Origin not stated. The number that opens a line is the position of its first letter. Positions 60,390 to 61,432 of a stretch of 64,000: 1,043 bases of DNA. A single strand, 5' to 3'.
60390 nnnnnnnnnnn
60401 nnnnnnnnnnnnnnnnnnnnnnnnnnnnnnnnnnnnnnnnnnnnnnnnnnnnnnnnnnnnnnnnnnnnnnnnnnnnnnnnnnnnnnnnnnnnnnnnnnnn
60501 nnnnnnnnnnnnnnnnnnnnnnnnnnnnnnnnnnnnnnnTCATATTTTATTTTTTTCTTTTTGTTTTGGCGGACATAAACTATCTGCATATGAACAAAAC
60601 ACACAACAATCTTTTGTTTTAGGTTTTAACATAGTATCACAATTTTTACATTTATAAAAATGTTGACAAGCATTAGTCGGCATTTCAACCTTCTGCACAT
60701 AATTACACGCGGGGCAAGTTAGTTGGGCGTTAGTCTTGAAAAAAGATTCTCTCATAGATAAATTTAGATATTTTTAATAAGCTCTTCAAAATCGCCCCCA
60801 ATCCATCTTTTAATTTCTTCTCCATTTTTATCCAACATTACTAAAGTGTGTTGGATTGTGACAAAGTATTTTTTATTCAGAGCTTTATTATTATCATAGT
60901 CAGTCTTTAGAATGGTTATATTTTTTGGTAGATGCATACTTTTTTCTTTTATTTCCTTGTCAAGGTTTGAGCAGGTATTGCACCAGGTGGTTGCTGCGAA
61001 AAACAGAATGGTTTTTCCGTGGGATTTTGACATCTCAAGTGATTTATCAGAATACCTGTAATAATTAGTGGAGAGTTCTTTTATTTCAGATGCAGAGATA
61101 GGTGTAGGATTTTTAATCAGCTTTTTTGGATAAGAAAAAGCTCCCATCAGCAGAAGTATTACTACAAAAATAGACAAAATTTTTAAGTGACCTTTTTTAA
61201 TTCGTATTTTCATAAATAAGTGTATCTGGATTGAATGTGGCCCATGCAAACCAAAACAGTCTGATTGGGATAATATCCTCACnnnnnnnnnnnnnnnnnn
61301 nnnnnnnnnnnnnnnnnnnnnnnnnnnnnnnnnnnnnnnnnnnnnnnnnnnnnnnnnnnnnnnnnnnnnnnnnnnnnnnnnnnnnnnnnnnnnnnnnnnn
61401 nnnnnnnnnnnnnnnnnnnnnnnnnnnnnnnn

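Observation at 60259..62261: Minus-strand operon: DUF3179 - membrane thioredoxin - DCCVFC zinc-ribbon - UBP-type zinc finger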

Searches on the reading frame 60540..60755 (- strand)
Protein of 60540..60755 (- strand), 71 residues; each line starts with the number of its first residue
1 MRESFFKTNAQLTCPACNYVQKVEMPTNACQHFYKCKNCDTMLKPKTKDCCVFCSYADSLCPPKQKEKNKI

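Call 3: search_protein_families(library=pfam, proteins=[window:60540-60755:-], max_evalue=0.1)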
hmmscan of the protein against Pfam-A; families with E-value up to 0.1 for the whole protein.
window:60540-60755:- (71 aa): 1 family
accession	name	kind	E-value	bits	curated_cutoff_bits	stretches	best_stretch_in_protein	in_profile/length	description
PF13920.12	zf-C3HC4_3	-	0.05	13.9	27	0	12-55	3-43/49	Zinc finger, C3HC4 type (RING finger)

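Call 4: search_protein_families(library=ncbifam, proteins=[window:60540-60755:-], max_evalue=0.1)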
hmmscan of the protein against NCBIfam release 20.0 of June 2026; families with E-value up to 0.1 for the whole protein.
window:60540-60755:- (71 aa): 1 family
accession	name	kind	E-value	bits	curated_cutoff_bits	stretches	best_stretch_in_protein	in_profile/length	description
NF041374.1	GDCCVxC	domain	2.7e-25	88.4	40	1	11-66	2-57/58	GDCCVxC domain-containing (seleno)protein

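Call 20: find_homologous_proteins(query=window:60540-60755:-)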
Query window:60540-60755:- (71 aa): 334 proteins with E <= 0.001 among 334 candidates; the best 120 are listed.
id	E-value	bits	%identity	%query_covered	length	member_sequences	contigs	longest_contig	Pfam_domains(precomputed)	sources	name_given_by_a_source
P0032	5.5e-42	158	100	100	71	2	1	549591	-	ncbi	-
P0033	6.7e-26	107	74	92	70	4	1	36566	-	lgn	-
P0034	1.2e-24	103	76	87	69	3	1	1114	-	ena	-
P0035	1.9e-24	103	76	89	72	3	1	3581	-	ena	-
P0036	2.2e-24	103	69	90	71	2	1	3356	-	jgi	-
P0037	2.8e-24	102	68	96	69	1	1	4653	-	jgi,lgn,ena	-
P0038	3.2e-24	102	75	89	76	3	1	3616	-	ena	-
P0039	3.7e-24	102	73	87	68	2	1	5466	-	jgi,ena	-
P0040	5.3e-24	101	73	93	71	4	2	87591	-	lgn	-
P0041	5.4e-24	101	70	93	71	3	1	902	-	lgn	-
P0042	6.0e-24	101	70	89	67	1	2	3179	-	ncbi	ncbi:MAG: GDCCVxC domain-containing (seleno)protein [Candidatus Hodarchaeales archaeon]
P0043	6.0e-24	101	73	87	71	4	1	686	-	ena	-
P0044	3.4e-23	99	73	85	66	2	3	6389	-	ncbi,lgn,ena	ncbi:MAG: GDCCVxC domain-containing (seleno)protein [Patescibacteria group bacterium]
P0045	3.5e-23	99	71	89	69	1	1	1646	-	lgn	-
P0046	3.7e-23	99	68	96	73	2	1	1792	-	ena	-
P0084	6.9e-22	95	71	87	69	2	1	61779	-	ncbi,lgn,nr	ncbi:MAG: GDCCVxC domain-containing (seleno)protein [Candidatus Curtissbacteria bacterium]|nr:GDCCVx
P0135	1.9e-20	90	65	87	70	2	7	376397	-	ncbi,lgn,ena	-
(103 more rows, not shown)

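Call 21: find_encoding_contigs(protein=P0040, flank=5000, max_places=2)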
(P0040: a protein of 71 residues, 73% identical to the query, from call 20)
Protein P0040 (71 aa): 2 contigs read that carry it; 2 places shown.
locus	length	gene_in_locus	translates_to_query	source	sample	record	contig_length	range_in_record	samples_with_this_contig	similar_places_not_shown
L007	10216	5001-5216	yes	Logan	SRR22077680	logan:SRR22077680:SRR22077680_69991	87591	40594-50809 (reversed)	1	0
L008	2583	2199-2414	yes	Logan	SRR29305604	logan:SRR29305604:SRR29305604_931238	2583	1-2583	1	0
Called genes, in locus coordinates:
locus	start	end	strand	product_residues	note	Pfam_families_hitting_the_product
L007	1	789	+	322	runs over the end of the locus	-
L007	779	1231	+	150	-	-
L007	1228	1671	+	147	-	PF18705:DUF5643 (faint)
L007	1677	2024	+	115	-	-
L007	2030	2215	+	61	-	PF04945:YHS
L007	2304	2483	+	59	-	PF11666:DUF2933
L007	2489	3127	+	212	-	PF04140:ICMT (weak), PF04191:PEMT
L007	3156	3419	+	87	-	PF18926:DUF5676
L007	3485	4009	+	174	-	PF03703:bPH_2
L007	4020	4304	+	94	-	PF02583:Trns_repr_metal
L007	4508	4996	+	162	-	-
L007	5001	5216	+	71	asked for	-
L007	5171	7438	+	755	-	PF19335:HMBD, PF00122:E1-E2_ATPase, PF00702:Hydrolase, PF08282:Hydrolase_3 (faint)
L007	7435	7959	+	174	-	-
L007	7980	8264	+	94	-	PF01022:HTH_5, PF12840:HTH_20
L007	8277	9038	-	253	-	PF13814:Replic_Relax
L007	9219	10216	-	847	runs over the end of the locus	PF26449:DUF8128, PF01935:DUF87 (weak), PF10412:TrwB_AAD_bind (faint), PF12696:TraG-D_C (weak)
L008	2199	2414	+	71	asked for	-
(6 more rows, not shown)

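Call 22: find_encoding_contigs(protein=P0084, flank=5000, max_places=2)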
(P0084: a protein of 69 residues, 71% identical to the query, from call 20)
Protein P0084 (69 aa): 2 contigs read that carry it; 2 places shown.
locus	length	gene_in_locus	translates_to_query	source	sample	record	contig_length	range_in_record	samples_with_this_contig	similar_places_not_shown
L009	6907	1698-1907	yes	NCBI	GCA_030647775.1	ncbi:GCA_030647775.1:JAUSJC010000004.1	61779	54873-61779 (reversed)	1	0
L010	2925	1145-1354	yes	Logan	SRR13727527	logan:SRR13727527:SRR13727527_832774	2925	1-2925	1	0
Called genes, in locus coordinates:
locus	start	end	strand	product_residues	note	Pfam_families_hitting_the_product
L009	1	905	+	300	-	?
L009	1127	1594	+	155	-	-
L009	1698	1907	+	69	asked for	-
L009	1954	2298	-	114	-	-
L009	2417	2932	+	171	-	-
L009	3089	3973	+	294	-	PF14257:DUF4349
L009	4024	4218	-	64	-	-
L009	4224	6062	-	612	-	PF13240:Zn_Ribbon_1 (weak)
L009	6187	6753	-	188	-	PF01625:PMSR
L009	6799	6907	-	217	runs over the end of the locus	PF04294:VanW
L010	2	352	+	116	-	?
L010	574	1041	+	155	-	-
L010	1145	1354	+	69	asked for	-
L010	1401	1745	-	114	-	-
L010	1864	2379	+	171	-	-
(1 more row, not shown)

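Call 23: find_encoding_contigs(protein=P0135, flank=5000, max_places=3)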
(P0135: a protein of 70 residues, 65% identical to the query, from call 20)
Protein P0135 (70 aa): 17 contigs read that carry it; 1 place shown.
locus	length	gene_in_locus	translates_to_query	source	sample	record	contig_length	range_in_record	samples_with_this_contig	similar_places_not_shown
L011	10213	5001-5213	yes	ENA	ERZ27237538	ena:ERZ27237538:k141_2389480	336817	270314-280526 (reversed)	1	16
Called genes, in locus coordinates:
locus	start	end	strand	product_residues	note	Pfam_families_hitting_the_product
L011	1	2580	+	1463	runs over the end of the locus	PF05359:DUF748 (weak), PF27051:TamB_N (weak), PF04357:TamB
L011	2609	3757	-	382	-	PF13439:Glyco_transf_4, PF13477:Glyco_trans_4_2, PF13579:Glyco_trans_4_4, PF00534:Glycos_transf_1, PF13692:Glyco_trans_1_4, PF20706:GT4-conflict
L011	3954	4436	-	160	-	PF00581:Rhodanese (weak)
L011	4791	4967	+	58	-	PF04945:YHS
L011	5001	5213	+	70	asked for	-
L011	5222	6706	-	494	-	PF01940:DUF92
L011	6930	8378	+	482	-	PF00221:Lyase_aromatic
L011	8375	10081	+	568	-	PF00672:HAMP, PF00211:Guanylate_cyc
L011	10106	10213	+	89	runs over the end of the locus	PF07615:Ykof, PF01910:Thiamine_BP (weak)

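Call 45: search_solved_structures(query=window:60540-60755:-, max_evalue=5)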
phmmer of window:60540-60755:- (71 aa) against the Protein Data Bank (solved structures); distinct sequences matched with E-value up to 5: 7.
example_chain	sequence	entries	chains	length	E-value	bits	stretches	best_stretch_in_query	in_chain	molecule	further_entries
1ak6_A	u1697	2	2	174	0.11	16.3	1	14-62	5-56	DESTRIN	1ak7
2h0d_B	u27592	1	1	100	0.55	14.1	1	9-51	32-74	Ubiquitin ligase protein RING2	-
8grm_N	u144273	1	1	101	0.65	13.9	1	9-51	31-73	Ring1B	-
7nd1_A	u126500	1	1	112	0.69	13.8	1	9-51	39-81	E3 ubiquitin-protein ligase RING2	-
4s3o_B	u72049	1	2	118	0.74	13.7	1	9-51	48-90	E3 ubiquitin-protein ligase RING2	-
3rpg_C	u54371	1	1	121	0.78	13.7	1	9-51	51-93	E3 ubiquitin-protein ligase RING2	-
2ckl_B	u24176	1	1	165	1.5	12.7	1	9-51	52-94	UBIQUITIN LIGASE PROTEIN RING2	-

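Call 65: search_protein_families(library=padloc, proteins=[window:60540-60755:-], max_evalue=0.01)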
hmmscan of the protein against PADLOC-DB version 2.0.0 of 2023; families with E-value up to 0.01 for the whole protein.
window:60540-60755:- (71 aa): 0 families

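Call 72: find_related_loci(query=A4, collection=metagenome_contigs, flank=5000)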
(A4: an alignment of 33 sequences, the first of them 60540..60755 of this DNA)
Query A4 (71 aa) in metagenome_contigs; peptide patterns used: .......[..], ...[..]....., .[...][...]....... (x = any residue, [..] = any of these).
600 stretches matched a pattern (row limit reached: there are more); 553 encode a relative of the query (tblastn E <= 1e-3); the best 80 are kept; 80 distinct loci.
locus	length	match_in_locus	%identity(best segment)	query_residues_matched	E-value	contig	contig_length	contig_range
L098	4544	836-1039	68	1-68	3e-28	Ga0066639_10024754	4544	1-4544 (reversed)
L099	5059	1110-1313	68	1-68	2e-27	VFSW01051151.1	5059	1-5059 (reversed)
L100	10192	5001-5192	70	5-68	4e-27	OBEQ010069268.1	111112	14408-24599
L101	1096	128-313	73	6-67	3e-27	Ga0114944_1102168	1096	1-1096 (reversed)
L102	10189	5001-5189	70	6-68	1e-26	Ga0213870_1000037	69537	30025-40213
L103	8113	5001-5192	72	4-67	2e-26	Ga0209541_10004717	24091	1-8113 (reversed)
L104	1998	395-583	71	6-68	3e-26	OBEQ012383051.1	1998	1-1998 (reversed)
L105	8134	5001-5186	69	6-67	4e-26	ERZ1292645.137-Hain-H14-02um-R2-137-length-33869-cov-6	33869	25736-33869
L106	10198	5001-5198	70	6-71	9e-26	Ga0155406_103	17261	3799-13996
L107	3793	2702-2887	73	6-67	2e-25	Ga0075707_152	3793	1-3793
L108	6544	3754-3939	73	6-67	2e-25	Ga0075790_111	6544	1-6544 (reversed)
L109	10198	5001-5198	62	6-71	2e-25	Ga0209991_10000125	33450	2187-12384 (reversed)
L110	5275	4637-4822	61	7-68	3e-25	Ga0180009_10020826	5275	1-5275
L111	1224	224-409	71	6-67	2e-25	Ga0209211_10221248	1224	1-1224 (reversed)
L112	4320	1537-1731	58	6-70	9e-25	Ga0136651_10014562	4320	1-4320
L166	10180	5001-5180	60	9-68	5e-22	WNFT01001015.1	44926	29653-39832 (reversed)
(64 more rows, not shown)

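Call 76: search_protein_families(library=pfam, alignment_id=A5, max_evalue=0.00001)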
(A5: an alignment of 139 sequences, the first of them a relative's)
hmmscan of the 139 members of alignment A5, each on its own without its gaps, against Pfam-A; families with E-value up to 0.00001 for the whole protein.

A. member 1, L098:122-826:+ (235 aa): 0 families

B. families by the number of members that match (of 139 scanned): 85 families (the first 25 are shown)
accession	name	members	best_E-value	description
PF00403.32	HMA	10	3e-25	Heavy-metal-associated domain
PF00122.25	E1-E2_ATPase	4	2.2e-60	E1-E2 ATPase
PF00702.32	Hydrolase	4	9.7e-40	haloacid dehalogenase-like hydrolase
PF11303.13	DUF3105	3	1e-32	Protein of unknown function (DUF3105)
PF13649.12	Methyltransf_25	3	3.3e-21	Methyltransferase domain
PF03116.20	NQR2_RnfD_RnfE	3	6.8e-09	NQR2, RnfD, RnfE family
PF11376.13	DUF3179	2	3.7e-87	Protein of unknown function (DUF3179)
PF08713.17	DNA_alkylation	2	2.6e-57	DNA alkylation repair enzyme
PF07992.20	Pyr_redox_2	2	6e-52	Pyridine nucleotide-disulphide oxidoreductase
PF03625.19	DUF302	2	1.9e-25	Domain of unknown function DUF302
PF02852.28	Pyr_redox_dim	2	5.9e-25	Pyridine nucleotide-disulphide oxidoreductase, dimerisation domain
PF08241.18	Methyltransf_11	2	1.4e-21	Methyltransferase domain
PF15902.12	Sortilin-Vps10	2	1.2e-18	Sortilin, neurotensin receptor 3,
PF03551.20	PadR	2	2.5e-18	Transcriptional regulator PadR-like family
PF00070.33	Pyr_redox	2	1.8e-17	Pyridine nucleotide-disulphide oxidoreductase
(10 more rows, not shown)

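Call 78: search_protein_families(library=pfam, proteins=[L166:3373-3819:-, L166:3854-4342:+, L166:4394-4936:+, L166:5300-6652:+, L166:6662-7054:+, L105:3389-3724:+, L105:3776-4861:+, L105:5509-5994:+, L105:6136-6687:+, L105:2700-3317:-], max_evalue=0.001)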
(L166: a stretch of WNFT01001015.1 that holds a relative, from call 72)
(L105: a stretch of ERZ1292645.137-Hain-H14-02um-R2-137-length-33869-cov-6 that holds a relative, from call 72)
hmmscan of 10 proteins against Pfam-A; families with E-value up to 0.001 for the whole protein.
L166:3373-3819:- (148 aa): 3 families
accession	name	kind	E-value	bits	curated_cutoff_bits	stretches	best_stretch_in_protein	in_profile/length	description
PF13411.12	MerR_1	-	2.9e-19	69.4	21.6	1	16-81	2-66/69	MerR HTH family regulatory protein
PF09278.17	MerR-DNA-bind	-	1.1e-17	64.8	25.4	1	58-118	1-62/65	MerR, DNA binding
PF00376.29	MerR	-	1e-16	60.9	28.2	1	16-53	1-38/38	MerR family regulatory protein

L166:3854-4342:+ (162 aa): 1 family
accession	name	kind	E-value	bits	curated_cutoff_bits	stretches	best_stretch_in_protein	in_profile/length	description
PF02411.20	MerT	-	1.2e-09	38.7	32.9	1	61-153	12-104/116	MerT mercuric transport protein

L166:4394-4936:+ (180 aa): 0 families

L166:5300-6652:+ (450 aa): 7 families
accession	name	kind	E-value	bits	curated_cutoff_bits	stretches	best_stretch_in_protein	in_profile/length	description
PF07992.20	Pyr_redox_2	-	6e-52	177.3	26.1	1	5-320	1-290/291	Pyridine nucleotide-disulphide oxidoreductase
PF02852.28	Pyr_redox_dim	-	5.9e-25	88.1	25.3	1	341-444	1-104/110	Pyridine nucleotide-disulphide oxidoreductase, dimerisation domain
PF00070.33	Pyr_redox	-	1.8e-17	64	22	1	169-240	2-74/82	Pyridine nucleotide-disulphide oxidoreductase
PF13738.12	Pyr_redox_3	-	1.1e-10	41.7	30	1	126-304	120-305/305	Pyridine nucleotide-disulphide oxidoreductase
PF03486.20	HI0933_like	-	0.00012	22.1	50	0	200-263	100-163/244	HI0933-like protein Rossmann domain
PF00890.30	FAD_binding_2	-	0.00016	21.4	20.4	0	206-267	141-206/414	FAD binding domain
PF01266.30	DAO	-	0.0002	21.4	27.9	0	207-263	149-203/353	FAD dependent oxidoreductase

L166:6662-7054:+ (130 aa): 0 families

L105:3389-3724:+ (111 aa): 2 families
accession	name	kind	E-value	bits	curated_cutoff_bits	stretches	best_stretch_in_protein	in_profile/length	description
PF01638.23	HxlR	-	2.5e-27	95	20.8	1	18-105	2-88/91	HxlR-like helix-turn-helix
PF13601.12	HTH_34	-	0.00021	21.8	27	1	25-91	4-70/80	Winged helix DNA-binding domain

L105:3776-4861:+ (361 aa): 1 family
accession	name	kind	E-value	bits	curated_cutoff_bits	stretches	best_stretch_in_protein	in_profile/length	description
PF12006.13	DUF3500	-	4.8e-63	213.9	27.2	1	51-358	6-296/297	Protein of unknown function (DUF3500)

L105:5509-5994:+ (161 aa): 5 families
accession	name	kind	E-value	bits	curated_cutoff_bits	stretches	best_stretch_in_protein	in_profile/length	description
PF00782.25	DSPc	-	6.9e-18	65.2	33.5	1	39-156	11-131/133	Dual specificity phosphatase, catalytic domain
PF22785.1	Tc-R-P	-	3.4e-10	40.8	27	1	46-123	23-104/106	Polymorphic toxin system, DSP-PTPase phosphatase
PF22784.1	PTP-SAK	-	6.5e-08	33.2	27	1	65-130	54-119/153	Swiss Army Knife protein, DSP-PTPase phosphatase domain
PF14566.11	PTPlike_phytase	-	3.2e-05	24.5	27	1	68-119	104-154/158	Inositol hexakisphosphate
PF22741.1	PTP-NADK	-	5e-05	23.2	27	1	69-133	80-143/163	DSP-PTPase phosphatase fused to NAD+ Kinase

L105:6136-6687:+ (183 aa): 0 families

L105:2700-3317:- (205 aa): 2 families
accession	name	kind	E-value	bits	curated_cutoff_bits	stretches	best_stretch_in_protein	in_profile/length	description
PF03358.20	FMN_red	-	2.9e-35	121.5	24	1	11-153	3-147/152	NADPH-dependent FMN reductase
PF02525.22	Flavodoxin_2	-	3.6e-07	30.5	27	1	13-113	5-110/198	Flavodoxin-like fold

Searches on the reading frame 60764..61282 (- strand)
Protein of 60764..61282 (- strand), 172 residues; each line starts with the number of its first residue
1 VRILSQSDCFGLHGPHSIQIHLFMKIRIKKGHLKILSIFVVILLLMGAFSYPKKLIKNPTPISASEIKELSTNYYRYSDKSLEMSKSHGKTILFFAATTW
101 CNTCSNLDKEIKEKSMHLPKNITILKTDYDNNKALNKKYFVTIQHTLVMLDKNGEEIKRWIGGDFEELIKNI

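Call 3: search_protein_families(library=pfam, proteins=[window:60764-61282:-], max_evalue=0.1)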
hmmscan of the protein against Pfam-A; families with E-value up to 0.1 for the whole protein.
window:60764-61282:- (172 aa): 11 families
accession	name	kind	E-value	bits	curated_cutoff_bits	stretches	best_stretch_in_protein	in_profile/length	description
PF00085.26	Thioredoxin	-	3.7e-09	36.9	23.5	1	84-170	14-99/103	Thioredoxin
PF14897.12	EpsG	-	0.0025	17.5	30.1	1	20-100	150-226/326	EpsG family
PF13098.12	Thioredoxin_2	-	0.0027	18.5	27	1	86-161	2-92/104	Thioredoxin-like domain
PF08534.16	Redoxin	-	0.0048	17.1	26.6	1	80-154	19-96/148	Redoxin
PF04170.18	NlpE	-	0.0088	17.3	22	0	132-158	59-84/86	NlpE N-terminal domain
PF13905.12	Thioredoxin_8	-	0.017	15.9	27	0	107-155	43-93/94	Thioredoxin-like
PF13899.12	Thioredoxin_7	-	0.029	14.9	27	1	76-134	4-65/83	Thioredoxin-like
PF06307.17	Herpes_IR6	-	0.067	13.2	25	1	113-158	148-193/214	Herpesvirus IR6 protein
PF05768.20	Glrx-like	-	0.079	13.7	26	0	99-145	8-52/77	Glutaredoxin-like domain (DUF836)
PF00578.27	AhpC-TSA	-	0.081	13.3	26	0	80-137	16-75/124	AhpC/TSA family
PF14585.11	CagY_I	-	0.083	13.4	25.8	0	99-134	20-55/65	CagY type 1 repeat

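Call 4: search_protein_families(library=ncbifam, proteins=[window:60764-61282:-], max_evalue=0.1)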
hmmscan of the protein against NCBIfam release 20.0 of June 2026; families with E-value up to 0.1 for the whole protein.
window:60764-61282:- (172 aa): 13 families
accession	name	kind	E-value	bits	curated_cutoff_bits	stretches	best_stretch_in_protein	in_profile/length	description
TIGR01068.1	thioredoxin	equivalog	8.9e-09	35.4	96.8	1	91-169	16-93/101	thioredoxin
NF043050.1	DisulfRedDsbH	equivalog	1e-08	35.4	190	1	37-159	8-144/166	disulfide reductase DsbH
NF045694.1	seleno_TsoB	exception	4.4e-06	25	805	1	66-159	451-552/572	rhodanese/DsbD fusion-like selenoprotein TsoB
TIGR01126.1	pdi_dom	equivalog_domain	2.4e-05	24.5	107.2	1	91-164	18-92/105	protein disulfide-isomerase domain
NF001419.0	PRK00293.1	subfamily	0.0017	17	330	1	29-158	414-552/574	protein-disulfide reductase DsbD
NF007814.1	PRK10523.1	equivalog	0.0018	17.8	243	1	133-158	102-127/233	envelope stress response activation lipoprotein NlpE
NF040494.1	nitrored_ArsF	subfamily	0.0025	18.1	60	1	92-158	3-78/106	nitrophenyl compound nitroreductase subunit ArsF family protein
TIGR02187.2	PDO_seleno_TRX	equivalog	0.0031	16.9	185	1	91-162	20-91/209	protein disulfide oxidoreductase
NF006898.0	PRK09381.1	equivalog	0.0038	17.6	138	1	84-159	17-90/109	thioredoxin TrxA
NF002854.0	PRK03147.1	subfamily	0.0041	17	170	0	43-106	15-79/176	thiol-disulfide oxidoreductase ResA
NF008229.0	PRK10996.1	equivalog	0.0047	16.6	125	1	94-158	59-120/141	thioredoxin TrxC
NF033175.1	fuso_auto_Nterm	subfamily_domain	0.037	14.1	55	0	100-156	31-89/120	autotransporter-associated N-terminal domain-containing protein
NF041202.1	StoA_CxxC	exception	0.048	13.5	210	1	83-159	47-126/163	endospore biogenesis thiol-disulfide oxidoreductase StoA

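Call 65: search_protein_families(library=padloc, proteins=[window:60764-61213:-], max_evalue=0.01)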
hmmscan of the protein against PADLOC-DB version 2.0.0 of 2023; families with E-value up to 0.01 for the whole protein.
window:60764-61213:- (149 aa): 0 families
